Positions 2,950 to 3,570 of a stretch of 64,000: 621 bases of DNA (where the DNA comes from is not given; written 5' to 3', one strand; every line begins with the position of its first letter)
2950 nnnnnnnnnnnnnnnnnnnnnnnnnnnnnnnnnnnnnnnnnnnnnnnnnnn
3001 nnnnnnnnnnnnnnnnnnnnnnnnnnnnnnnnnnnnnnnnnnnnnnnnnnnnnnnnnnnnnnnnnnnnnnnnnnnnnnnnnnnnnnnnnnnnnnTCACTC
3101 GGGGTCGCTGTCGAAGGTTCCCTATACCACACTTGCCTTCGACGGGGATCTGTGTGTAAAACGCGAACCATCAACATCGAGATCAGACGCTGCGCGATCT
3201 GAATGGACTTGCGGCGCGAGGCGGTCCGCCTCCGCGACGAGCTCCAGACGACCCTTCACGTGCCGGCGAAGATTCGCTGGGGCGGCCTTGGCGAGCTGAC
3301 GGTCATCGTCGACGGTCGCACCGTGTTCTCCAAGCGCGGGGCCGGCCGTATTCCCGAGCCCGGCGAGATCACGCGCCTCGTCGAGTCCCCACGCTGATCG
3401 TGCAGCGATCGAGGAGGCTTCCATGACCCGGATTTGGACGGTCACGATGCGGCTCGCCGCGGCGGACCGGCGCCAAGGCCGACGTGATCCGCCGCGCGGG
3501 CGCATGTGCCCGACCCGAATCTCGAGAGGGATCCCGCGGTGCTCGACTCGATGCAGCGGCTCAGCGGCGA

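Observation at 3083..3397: Unannotated SelW/Rdx-family selenoprotein with in-frame UGA (CxxU) and a SECIS-like hairpin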

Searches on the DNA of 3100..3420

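Call 77: search_rna_families(source=window, start=3100, end=3420, threshold=evalue, max_evalue=10)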
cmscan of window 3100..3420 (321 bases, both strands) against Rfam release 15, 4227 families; matches with E-value up to 10: 1.
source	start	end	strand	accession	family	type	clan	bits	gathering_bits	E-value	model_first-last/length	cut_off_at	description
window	3392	3407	-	RF03163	c4-a1b1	Gene; antisense;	CL00128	10.3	46.7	6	16-31/53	no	a1, b1 targets of C4 antisense RNA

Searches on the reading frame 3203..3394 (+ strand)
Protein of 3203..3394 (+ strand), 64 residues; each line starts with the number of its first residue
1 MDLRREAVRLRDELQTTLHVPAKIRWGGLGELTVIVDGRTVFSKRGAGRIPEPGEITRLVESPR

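Call 4: search_protein_families(library=pfam, proteins=[window:3203-3394:+], max_evalue=10)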
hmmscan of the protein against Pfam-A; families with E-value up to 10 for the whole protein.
seq(64 aa): 1 family
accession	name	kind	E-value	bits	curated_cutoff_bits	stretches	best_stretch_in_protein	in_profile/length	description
PF10262.15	Rdx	-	5e-05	23.9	22.6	1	5-61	14-73/74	Rdx family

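Call 76: search_protein_families(library=ncbifam, proteins=[window:3203-3394:+], max_evalue=10)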
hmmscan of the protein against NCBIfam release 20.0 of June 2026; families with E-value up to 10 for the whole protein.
seq(64 aa): 2 families
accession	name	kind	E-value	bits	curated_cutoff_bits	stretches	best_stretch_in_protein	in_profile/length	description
NF041051.1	SelTWH_Campy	equivalog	4.8e-09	36.4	88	1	6-60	14-69/70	SelT/SelW/SelH family (seleno)protein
TIGR02174.1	CXXU_selWTH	subfamily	0.0029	17.9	34.2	1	28-61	40-73/74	SelT/SelW/SelH family protein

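Call 79: list_cluster_members(proteins=[window:3203-3394:+, window:3730-4944:-])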
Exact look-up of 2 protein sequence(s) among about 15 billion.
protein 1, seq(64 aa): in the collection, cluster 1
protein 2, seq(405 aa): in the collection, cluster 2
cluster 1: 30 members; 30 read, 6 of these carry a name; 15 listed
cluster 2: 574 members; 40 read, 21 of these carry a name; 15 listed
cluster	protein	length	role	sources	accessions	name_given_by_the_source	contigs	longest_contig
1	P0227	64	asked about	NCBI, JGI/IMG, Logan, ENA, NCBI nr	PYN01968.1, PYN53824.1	MAG: hypothetical protein DME07_11690 [Candidatus Rokuibacteriota bacterium] | MAG: hypothetical protein DME07_11690 [Candidatus Rokubacteria bacterium]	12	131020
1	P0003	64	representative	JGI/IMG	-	Rdx family protein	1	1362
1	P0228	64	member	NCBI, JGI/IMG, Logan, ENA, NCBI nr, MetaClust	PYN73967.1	MAG: hypothetical protein DMD97_18775 [Candidatus Rokuibacteriota bacterium] | MAG: hypothetical protein DMD97_18775 [Candidatus Rokubacteria bacterium] | \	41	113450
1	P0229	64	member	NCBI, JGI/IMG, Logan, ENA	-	hypothetical protein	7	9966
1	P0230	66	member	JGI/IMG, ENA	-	hypothetical protein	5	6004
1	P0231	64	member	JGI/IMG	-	hypothetical protein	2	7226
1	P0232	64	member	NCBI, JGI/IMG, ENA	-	-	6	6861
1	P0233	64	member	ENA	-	-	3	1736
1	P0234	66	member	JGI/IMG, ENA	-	-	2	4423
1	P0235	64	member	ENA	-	-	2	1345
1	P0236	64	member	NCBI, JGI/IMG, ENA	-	-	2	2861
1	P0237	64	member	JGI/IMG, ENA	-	-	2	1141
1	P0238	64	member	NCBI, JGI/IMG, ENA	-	-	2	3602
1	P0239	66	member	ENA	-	-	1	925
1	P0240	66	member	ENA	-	-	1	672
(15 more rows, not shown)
